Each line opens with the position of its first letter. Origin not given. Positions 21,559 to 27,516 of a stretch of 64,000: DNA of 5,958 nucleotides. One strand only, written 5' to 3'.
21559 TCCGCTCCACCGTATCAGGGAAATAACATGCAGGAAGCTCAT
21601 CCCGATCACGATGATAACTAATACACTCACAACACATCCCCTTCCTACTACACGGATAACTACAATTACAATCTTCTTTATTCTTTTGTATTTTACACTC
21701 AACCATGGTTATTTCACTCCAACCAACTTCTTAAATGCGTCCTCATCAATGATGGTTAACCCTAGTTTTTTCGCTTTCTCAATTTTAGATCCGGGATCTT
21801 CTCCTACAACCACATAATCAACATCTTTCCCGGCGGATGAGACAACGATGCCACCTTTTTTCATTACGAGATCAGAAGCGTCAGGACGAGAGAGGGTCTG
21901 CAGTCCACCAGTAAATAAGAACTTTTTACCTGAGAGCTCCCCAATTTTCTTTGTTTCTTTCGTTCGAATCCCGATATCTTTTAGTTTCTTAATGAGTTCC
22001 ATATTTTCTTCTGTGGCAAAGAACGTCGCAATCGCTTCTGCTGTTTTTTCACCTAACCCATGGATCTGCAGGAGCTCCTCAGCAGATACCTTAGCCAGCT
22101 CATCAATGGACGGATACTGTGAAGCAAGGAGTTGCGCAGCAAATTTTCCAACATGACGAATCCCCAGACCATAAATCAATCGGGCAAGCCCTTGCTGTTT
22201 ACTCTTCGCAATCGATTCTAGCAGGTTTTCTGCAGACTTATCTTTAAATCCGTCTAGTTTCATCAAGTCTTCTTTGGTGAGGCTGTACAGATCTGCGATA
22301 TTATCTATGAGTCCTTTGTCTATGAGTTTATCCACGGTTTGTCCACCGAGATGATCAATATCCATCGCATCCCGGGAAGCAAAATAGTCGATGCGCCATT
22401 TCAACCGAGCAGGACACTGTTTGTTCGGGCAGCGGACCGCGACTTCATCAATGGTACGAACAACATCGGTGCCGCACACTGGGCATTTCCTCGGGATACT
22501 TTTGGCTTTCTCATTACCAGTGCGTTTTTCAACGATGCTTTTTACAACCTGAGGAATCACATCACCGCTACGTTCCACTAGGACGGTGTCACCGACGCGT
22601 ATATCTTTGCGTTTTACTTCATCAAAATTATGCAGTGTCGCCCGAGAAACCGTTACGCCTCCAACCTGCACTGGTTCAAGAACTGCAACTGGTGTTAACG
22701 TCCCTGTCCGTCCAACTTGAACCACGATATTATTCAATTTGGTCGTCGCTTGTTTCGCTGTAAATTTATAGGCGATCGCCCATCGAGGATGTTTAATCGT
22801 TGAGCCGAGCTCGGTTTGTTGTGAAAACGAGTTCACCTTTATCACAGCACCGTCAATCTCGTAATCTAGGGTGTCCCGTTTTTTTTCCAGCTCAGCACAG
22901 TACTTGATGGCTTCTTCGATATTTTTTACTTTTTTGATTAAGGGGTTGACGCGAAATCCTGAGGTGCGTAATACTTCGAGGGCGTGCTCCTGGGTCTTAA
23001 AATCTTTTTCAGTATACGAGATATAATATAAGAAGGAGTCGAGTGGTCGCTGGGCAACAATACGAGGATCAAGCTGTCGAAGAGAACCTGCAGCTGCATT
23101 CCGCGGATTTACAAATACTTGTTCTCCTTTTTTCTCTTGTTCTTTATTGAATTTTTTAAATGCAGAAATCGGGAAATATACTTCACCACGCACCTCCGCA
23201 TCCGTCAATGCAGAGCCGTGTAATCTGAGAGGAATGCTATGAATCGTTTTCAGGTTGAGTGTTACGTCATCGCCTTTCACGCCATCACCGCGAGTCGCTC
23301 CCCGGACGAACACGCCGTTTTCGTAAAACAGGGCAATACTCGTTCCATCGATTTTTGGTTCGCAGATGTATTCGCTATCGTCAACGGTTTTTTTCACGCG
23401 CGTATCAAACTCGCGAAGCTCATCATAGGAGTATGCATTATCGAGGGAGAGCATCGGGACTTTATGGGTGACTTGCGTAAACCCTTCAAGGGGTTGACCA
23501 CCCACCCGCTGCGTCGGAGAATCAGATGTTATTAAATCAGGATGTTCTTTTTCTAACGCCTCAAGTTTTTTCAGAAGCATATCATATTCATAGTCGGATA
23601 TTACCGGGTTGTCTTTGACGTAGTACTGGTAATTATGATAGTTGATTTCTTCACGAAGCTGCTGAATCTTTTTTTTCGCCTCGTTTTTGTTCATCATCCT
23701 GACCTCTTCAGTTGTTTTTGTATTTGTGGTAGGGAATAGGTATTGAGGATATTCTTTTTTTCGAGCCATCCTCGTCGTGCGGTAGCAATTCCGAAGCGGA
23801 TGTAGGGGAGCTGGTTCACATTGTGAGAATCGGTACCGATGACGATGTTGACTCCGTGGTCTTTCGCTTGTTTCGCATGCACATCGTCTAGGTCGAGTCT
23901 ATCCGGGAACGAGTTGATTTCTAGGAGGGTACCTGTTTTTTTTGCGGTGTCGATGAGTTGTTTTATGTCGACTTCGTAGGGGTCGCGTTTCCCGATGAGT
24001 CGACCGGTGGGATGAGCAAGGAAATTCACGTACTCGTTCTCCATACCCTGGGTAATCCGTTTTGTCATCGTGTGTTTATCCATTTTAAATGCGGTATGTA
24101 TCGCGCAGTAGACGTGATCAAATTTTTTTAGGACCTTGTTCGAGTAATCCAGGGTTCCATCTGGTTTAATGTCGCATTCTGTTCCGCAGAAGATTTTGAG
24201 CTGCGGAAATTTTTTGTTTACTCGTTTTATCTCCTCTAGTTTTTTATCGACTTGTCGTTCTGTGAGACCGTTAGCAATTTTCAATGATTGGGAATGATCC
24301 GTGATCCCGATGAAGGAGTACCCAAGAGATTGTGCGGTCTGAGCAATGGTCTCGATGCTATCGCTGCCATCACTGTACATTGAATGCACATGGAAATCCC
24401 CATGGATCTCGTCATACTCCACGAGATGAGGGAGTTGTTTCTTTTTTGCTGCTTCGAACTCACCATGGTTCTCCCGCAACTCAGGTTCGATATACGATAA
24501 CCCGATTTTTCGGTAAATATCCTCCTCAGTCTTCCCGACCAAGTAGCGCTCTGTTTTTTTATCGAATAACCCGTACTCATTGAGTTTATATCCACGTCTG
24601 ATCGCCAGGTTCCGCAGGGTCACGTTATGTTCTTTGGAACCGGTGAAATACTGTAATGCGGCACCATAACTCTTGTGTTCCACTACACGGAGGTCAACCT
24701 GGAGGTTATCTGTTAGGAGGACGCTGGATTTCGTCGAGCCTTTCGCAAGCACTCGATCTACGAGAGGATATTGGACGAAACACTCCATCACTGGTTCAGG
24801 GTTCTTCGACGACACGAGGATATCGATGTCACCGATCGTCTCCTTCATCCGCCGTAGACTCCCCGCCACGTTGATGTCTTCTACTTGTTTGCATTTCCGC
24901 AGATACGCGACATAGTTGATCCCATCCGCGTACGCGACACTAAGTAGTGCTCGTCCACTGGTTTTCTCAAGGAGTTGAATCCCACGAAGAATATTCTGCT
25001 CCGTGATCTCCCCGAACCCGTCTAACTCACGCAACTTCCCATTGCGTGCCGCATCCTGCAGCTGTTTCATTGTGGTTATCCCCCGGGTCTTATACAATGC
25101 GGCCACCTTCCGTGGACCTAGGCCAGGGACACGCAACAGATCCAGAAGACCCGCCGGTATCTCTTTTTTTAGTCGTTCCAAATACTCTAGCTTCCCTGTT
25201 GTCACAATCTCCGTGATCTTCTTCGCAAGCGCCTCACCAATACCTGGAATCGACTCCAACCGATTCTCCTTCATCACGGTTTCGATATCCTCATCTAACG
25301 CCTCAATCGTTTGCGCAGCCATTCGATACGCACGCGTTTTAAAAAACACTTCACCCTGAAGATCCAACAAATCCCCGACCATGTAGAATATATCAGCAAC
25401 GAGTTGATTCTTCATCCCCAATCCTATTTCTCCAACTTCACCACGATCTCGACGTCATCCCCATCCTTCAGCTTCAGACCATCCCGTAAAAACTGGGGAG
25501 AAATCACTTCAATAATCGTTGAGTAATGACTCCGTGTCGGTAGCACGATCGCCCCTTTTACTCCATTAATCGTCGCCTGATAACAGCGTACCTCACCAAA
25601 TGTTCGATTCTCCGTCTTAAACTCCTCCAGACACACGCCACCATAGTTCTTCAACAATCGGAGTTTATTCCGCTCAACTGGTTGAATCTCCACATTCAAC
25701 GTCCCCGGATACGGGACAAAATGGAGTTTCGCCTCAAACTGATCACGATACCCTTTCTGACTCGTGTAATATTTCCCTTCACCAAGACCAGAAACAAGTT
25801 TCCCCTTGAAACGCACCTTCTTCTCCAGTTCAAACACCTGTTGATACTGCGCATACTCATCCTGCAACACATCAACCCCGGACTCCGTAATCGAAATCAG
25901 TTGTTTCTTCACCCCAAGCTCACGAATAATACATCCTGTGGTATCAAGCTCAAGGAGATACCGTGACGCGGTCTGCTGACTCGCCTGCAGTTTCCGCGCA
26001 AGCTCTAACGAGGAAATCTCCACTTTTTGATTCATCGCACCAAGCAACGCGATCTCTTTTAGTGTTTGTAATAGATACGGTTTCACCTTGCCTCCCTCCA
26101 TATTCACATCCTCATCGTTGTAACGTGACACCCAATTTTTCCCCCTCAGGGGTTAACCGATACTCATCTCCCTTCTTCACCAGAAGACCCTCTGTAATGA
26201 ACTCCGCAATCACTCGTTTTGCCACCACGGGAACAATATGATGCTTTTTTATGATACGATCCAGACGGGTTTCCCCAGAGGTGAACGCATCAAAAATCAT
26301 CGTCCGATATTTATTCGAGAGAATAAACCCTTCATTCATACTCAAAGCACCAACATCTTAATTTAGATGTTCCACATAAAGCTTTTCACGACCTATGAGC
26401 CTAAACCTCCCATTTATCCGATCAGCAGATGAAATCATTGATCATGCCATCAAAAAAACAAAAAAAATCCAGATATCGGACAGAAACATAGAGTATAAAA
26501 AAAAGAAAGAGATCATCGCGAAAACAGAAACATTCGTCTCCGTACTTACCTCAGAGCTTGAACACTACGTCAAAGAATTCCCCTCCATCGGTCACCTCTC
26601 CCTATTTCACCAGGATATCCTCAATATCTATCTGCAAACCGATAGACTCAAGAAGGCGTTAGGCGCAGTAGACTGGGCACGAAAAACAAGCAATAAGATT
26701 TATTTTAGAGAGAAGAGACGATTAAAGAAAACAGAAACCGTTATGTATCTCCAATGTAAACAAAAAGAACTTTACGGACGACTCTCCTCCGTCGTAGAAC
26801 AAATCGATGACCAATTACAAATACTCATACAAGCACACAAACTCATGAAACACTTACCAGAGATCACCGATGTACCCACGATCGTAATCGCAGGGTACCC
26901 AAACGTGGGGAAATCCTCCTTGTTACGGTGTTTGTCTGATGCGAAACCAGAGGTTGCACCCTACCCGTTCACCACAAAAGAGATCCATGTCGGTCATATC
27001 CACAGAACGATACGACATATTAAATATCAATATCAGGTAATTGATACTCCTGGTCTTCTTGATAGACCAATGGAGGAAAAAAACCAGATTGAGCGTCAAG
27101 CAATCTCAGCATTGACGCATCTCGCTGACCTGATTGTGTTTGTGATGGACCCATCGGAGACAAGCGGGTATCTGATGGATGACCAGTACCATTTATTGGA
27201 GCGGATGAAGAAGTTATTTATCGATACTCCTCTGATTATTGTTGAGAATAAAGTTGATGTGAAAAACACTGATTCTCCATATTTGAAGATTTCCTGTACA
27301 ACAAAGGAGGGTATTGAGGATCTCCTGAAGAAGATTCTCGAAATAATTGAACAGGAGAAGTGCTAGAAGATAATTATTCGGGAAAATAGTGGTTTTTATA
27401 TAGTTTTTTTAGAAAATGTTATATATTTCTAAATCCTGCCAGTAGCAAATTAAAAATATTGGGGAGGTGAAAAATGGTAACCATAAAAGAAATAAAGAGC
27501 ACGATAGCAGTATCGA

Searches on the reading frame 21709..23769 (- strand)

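Call 22: search_protein_families(library=pfam, proteins=[window:21709-23769:-], max_evalue=0.001)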
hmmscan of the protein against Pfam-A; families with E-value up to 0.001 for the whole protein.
window:21709-23769:- (686 aa): 10 families
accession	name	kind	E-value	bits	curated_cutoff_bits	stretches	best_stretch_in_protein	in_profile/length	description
PF01653.23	DNA_ligase_aden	-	5.3e-98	328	27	1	96-339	3-253/253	NAD-dependent DNA ligase adenylation domain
PF03120.22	DNA_ligase_OB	-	2.8e-35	120.5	32.9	1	342-419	1-78/79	NAD-dependent DNA ligase OB-fold domain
PF12826.13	HHH_2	-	1.4e-23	83.2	27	1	530-593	1-64/64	Helix-hairpin-helix motif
PF14520.12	HHH_5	-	1.2e-16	61.3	27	2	535-580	5-51/57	Helix-hairpin-helix domain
PF00533.33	BRCT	-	1.7e-11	44.7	21.3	1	612-680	6-75/78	BRCA1 C Terminus (BRCT) domain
PF03119.21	DNA_ligase_ZBD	-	4.7e-11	42.8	25.8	1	428-454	1-27/27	NAD-dependent DNA ligase C4 zinc finger domain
PF22745.1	Nlig-Ia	-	2.3e-09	38.2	27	1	33-81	4-52/92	DNA ligase-like, N-terminal NAD+-binding domain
PF03118.21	RNA_pol_A_CTD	-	1.9e-07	31.1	23.8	0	549-581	30-62/67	Bacterial RNA polymerase, alpha chain C terminal domain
PF00633.29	HHH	-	2.7e-05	24.2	24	1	556-582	3-29/30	Helix-hairpin-helix motif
PF12836.13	HHH_3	-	0.00083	19.8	27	0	562-584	42-64/65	Helix-hairpin-helix motif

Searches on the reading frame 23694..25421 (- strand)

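Call 22: search_protein_families(library=pfam, proteins=[window:23694-25421:-], max_evalue=0.001)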
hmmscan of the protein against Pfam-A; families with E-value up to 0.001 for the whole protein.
window:23694-25421:- (575 aa): 7 families
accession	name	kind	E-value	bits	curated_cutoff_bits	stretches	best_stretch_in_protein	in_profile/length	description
PF14791.11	DNA_pol_B_thumb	-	1e-25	89.8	25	1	255-317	1-63/63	DNA polymerase beta thumb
PF14716.13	HHH_8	-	1.5e-19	70.6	30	1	3-78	1-73/73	Helix-hairpin-helix domain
PF02811.25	PHP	-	3.1e-14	54.1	26.4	1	342-503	1-162/164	PHP domain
PF14520.12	HHH_5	-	3.1e-12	47.2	27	1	93-148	2-55/57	Helix-hairpin-helix domain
PF14792.12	DNA_pol_B_palm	-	7.7e-06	26.6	25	1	178-253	22-91/113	DNA polymerase beta palm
PF12836.13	HHH_3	-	0.00014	22.4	27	0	53-85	14-47/65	Helix-hairpin-helix motif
PF00633.29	HHH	-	0.00014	22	24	0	55-71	13-29/30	Helix-hairpin-helix motif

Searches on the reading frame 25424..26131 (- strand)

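Call 22: search_protein_families(library=pfam, proteins=[window:25424-26131:-], max_evalue=0.001)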
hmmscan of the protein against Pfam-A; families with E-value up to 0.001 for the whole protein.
window:25424-26131:- (235 aa): 1 family
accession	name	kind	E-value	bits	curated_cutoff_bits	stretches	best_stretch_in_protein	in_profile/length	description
PF01982.22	CTP-dep_RFKase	-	4.7e-42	143.2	25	1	113-231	2-121/121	Domain of unknown function DUF120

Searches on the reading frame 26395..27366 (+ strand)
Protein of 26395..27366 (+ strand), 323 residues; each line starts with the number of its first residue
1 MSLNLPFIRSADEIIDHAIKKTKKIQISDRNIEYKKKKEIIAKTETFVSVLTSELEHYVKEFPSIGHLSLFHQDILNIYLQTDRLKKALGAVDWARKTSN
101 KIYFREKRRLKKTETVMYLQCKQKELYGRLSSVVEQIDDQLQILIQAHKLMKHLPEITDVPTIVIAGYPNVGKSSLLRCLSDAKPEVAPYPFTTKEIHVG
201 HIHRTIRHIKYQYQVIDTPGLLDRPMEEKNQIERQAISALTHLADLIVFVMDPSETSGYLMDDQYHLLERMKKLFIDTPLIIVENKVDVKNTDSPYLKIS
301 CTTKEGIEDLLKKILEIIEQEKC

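Call 22: search_protein_families(library=pfam, proteins=[window:26395-27366:+], max_evalue=0.001)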
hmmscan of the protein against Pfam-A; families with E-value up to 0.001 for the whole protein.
window:26395-27366:+ (323 aa): 6 families
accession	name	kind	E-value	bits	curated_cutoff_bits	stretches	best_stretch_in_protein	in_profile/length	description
PF01926.29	MMR_HSR1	-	2e-23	83.1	21.9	1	162-286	1-113/113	50S ribosome-binding GTPase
PF06858.20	NOG1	-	4.7e-23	81.2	27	1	231-288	1-58/58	Nucleolar GTP-binding protein 1 (NOG1)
PF17835.6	NOG1_N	-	8.7e-22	78.4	22.9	1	5-157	4-159/160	NOG1 N-terminal helical domain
PF02421.24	FeoB_N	-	2.1e-11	44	27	1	162-289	2-117/156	Ferrous iron transport protein B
PF03193.22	RsgA_GTPase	-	8.8e-05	22.8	30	0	127-221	72-168/174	RsgA GTPase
PF13238.12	AAA_18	-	0.00042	21.2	29.4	0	163-183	1-21/128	AAA domain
